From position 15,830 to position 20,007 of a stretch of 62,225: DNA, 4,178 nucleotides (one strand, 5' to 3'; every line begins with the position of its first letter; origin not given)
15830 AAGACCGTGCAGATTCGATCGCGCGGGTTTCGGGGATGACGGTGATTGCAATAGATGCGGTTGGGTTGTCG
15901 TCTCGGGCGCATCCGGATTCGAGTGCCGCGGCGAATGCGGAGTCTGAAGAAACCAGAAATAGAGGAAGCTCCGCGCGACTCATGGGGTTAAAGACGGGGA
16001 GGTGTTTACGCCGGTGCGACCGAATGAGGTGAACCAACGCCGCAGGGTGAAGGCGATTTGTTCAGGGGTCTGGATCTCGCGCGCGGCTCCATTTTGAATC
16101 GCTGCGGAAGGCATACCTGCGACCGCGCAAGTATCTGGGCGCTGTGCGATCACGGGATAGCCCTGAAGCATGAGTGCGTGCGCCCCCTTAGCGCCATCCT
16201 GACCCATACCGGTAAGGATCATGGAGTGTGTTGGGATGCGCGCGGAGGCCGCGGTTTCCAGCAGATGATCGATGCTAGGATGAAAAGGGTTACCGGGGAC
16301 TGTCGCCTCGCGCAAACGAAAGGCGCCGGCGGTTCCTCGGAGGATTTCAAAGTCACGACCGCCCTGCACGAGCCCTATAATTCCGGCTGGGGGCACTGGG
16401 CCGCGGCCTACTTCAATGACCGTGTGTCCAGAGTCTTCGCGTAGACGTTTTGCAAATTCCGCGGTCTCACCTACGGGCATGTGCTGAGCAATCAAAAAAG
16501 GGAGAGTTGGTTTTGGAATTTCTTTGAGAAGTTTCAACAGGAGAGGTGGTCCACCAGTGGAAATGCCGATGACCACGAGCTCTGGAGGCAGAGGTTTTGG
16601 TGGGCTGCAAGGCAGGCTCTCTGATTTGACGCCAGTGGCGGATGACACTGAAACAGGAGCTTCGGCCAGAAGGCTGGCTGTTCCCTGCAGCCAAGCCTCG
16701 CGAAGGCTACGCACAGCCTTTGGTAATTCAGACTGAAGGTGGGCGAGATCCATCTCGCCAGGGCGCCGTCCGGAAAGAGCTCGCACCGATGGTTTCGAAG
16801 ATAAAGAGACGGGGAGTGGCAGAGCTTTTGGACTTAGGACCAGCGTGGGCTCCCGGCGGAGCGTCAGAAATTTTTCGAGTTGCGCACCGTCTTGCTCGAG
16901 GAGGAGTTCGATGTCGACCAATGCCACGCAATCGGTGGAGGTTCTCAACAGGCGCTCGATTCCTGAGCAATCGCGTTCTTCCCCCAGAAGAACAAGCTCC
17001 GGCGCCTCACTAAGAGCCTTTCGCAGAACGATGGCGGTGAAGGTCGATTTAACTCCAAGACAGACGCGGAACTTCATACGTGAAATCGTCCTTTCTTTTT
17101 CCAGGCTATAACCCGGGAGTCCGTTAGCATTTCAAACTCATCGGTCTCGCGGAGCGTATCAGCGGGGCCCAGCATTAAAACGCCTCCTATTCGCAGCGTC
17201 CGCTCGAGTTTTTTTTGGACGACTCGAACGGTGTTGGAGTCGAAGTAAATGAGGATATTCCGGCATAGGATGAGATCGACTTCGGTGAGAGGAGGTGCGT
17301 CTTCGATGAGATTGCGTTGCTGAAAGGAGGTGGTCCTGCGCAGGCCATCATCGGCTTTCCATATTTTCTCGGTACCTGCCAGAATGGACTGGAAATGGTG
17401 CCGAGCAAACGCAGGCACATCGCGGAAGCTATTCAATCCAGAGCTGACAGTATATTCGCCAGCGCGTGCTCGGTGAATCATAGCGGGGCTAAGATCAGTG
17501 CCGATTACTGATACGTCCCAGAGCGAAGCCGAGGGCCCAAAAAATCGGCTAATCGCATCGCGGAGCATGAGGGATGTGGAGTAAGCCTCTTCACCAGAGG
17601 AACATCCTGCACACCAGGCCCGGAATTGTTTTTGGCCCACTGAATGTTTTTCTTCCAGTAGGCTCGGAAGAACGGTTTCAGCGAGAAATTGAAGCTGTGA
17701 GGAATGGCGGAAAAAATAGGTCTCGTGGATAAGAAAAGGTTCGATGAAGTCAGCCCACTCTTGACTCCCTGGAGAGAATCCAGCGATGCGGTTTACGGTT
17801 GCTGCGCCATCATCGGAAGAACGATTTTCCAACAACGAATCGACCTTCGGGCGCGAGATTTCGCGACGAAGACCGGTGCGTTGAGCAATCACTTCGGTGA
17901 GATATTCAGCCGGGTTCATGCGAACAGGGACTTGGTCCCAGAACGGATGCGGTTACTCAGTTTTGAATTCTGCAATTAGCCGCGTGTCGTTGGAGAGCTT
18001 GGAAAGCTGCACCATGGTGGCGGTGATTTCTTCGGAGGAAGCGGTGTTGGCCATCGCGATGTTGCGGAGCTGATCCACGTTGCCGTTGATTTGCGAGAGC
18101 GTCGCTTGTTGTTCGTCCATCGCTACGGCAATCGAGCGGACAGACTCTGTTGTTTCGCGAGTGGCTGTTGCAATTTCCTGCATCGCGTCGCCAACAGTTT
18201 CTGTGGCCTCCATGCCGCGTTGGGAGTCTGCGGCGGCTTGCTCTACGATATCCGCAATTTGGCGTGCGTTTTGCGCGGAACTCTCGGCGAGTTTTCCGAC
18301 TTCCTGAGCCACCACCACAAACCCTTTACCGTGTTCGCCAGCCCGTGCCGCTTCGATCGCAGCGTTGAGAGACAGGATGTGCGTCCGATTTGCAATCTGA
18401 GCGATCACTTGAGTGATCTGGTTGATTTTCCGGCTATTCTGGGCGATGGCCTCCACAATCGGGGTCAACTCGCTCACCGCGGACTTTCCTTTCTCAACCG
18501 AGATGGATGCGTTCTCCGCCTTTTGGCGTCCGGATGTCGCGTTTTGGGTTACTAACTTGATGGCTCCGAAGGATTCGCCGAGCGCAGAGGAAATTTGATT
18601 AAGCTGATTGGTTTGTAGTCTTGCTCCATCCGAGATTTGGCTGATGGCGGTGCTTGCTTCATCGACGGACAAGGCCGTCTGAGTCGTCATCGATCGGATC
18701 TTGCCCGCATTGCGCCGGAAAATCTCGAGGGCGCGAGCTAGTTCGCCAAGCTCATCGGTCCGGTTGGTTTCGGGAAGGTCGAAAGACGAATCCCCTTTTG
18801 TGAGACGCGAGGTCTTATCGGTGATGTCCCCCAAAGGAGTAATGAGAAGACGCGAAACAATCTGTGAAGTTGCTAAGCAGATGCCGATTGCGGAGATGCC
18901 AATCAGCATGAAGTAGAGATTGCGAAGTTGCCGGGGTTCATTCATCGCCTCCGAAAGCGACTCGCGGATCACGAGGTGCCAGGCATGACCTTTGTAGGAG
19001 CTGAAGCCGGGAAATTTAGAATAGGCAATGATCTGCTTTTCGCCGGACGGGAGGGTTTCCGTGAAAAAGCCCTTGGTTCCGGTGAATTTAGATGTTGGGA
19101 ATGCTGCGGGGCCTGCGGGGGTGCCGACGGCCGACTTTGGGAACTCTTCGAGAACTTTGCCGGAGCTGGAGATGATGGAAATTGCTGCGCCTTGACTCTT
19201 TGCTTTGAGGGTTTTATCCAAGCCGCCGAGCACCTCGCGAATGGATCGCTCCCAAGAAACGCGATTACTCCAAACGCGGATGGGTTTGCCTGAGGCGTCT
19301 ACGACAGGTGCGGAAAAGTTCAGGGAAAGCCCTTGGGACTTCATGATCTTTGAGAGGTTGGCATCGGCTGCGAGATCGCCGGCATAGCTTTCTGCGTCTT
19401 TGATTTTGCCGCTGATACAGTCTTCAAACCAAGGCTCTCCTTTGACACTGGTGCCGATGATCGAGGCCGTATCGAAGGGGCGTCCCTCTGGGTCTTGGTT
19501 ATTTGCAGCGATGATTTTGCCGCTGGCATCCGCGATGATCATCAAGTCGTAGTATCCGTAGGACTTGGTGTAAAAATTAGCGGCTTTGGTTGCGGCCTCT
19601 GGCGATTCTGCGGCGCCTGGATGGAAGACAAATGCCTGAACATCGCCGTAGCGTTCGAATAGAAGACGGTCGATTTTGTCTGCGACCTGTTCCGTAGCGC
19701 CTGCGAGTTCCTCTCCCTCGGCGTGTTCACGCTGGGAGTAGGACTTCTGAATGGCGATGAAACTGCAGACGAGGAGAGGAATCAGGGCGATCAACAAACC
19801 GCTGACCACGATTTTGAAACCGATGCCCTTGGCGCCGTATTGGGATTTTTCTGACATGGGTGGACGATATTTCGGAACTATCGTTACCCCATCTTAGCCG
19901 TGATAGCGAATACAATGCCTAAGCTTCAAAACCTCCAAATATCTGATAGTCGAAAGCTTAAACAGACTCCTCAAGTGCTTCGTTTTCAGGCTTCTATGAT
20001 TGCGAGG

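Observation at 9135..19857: Eight-gene Che-type operon whose only canonical response regulator is a nucleotide cyclase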

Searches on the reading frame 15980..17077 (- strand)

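Call 3: search_protein_families(library=pfam, proteins=[window:15980-17077:-], max_evalue=0.01)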
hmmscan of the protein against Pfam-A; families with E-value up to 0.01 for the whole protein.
window:15980-17077:- (365 aa): 1 family
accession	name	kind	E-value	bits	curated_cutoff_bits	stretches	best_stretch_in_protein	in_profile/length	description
PF01339.22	CheB_methylest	-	9.9e-41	139.8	24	1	168-343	1-172/174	CheB methylesterase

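Call 77: search_protein_families(library=ncbifam, proteins=[window:15980-17077:-], max_evalue=0.001)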
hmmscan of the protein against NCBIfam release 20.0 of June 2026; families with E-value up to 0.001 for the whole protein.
window:15980-17077:- (365 aa): 2 families
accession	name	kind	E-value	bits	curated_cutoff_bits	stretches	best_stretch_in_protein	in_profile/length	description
NF001965.0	PRK00742.1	subfamily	5.9e-39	134.3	293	1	108-346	113-350/357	chemotaxis-specific protein-glutamate methyltransferase CheB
NF009206.0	PRK12555.1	subfamily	1.1e-36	126.5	342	1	156-349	144-336/340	chemotaxis-specific protein-glutamate methyltransferase CheB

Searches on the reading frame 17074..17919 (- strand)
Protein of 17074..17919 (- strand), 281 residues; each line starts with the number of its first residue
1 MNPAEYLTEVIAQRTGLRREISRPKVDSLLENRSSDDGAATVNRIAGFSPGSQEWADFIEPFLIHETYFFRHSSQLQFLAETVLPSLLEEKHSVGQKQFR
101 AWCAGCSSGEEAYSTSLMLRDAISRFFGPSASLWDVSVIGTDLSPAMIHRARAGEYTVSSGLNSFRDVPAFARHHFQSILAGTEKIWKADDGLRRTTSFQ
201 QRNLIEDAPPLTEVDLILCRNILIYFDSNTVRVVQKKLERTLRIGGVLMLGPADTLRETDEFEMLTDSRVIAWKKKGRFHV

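Call 3: search_protein_families(library=pfam, proteins=[window:17074-17919:-], max_evalue=0.01)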
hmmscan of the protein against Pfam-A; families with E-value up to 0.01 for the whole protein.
window:17074-17919:- (281 aa): 4 families
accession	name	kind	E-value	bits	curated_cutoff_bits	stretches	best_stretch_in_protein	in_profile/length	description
PF01739.24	CheR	-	1.9e-40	138.9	27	1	66-266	2-190/195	CheR methyltransferase, SAM binding domain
PF08242.18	Methyltransf_12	-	3.7e-05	24.8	30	0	194-248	48-98/98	Methyltransferase domain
PF13649.12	Methyltransf_25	-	0.00013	23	27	0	135-181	21-70/97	Methyltransferase domain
PF08241.18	Methyltransf_11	-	0.0021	19.1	21.2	0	211-249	56-94/95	Methyltransferase domain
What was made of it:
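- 17074..17919 (-): CheR methyltransferase, 281 aa, with no TPR. Pfam CheR 1.9e-40 (call 3).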

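Call 77: search_protein_families(library=ncbifam, proteins=[window:17074-17919:-], max_evalue=0.001)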
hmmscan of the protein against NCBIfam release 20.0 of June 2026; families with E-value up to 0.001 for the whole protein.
window:17074-17919:- (281 aa): 1 family
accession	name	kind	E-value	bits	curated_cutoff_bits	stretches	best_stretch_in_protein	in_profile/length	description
NF007902.0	PRK10611.1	equivalog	1.2e-19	70.7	435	1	51-259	78-269/287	protein-glutamate O-methyltransferase CheR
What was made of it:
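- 17074..17919 (-): NCBIfam CheR 1.2e-19 (call 77).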

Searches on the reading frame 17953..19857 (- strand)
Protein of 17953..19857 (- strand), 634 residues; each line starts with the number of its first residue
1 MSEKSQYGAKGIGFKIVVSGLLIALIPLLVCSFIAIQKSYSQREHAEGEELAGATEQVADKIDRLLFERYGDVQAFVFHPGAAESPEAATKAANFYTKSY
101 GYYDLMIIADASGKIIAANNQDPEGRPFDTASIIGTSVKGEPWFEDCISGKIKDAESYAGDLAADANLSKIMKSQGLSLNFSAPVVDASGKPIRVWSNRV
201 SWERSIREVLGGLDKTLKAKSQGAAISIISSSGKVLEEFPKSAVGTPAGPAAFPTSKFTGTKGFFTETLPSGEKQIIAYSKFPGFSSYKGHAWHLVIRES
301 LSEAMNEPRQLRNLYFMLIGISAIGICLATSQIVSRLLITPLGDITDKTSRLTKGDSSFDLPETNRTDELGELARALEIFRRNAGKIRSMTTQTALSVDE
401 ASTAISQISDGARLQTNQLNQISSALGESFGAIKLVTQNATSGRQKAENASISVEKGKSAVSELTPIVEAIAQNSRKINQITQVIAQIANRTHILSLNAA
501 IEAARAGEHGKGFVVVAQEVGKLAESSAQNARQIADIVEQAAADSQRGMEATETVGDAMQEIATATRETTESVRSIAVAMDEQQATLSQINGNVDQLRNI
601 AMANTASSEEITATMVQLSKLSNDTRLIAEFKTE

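Call 3: search_protein_families(library=pfam, proteins=[window:17953-19857:-], max_evalue=0.01)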
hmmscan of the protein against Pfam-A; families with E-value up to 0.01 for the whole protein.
window:17953-19857:- (634 aa): 3 families
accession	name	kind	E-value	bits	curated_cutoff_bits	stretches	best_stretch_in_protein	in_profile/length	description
PF00015.26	MCPsignal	-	9.1e-35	120.5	34.6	1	446-599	3-170/172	Methyl-accepting chemotaxis protein (MCP) signalling domain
PF00672.30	HAMP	-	6e-10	39.7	25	1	334-383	2-50/53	HAMP domain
PF02743.24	dCache_1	-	0.00011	22.3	45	1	52-151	12-108/240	Cache domain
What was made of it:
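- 17953..19857 (-): Methyl-accepting chemoreceptor, 634 aa. It has two TM helices, a periplasmic region of about 270 aa (weak dCache_1), a HAMP domain and a signalling domain of about 36 heptads. The hairpin-tip Glu is E508, and there is a methylation-type motif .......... Pfam (call 3): MCPsignal 9.1e-35, HAMP 6e-10, dCache_1 1.1e-4.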

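Call 77: search_protein_families(library=ncbifam, proteins=[window:17953-19857:-], max_evalue=0.001)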
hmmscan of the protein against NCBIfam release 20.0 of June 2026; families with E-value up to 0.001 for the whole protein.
window:17953-19857:- (634 aa): 8 families
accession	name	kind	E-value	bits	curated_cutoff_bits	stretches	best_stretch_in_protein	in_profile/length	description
NF047851.1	MCPCitTducer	equivalog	1.4e-36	126.7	900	1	331-626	210-508/553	methyl-accepting chemotaxis citrate transducer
NF011622.0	PRK15048.1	equivalog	7.3e-33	114.5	900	1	318-619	196-500/553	methyl-accepting chemotaxis protein II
NF011615.0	PRK15041.1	equivalog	3.4e-32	111.8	947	1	321-620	201-503/554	methyl-accepting chemotaxis protein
NF041847.1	transduc_aer2_vibrio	equivalog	1.3e-31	109.6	1200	1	338-620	455-740/804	aerotaxis transducer Aer2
NF007309.0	PRK09793.1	equivalog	3e-31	109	903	1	292-621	165-500/533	methyl-accepting chemotaxis protein IV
NF058645.1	MCPCtpMPsAe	equivalog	4.6e-20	71.9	900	1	312-618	201-521/558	methyl-accepting chemotaxis protein CtpM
NF050802.1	AspChtxCcaA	equivalog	1.1e-17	63.6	1300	1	437-531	531-625/700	aspartate chemotaxis receptor CcaA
TIGR02168.1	SMC_prok_B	equivalog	1.4e-06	26.4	567.35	1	337-619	648-930/1181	chromosome segregation protein SMC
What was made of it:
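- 17953..19857 (-): The domain aligns end to end with E. coli-type receptors, query 318-619 to Tar model 196-500 (call 77).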
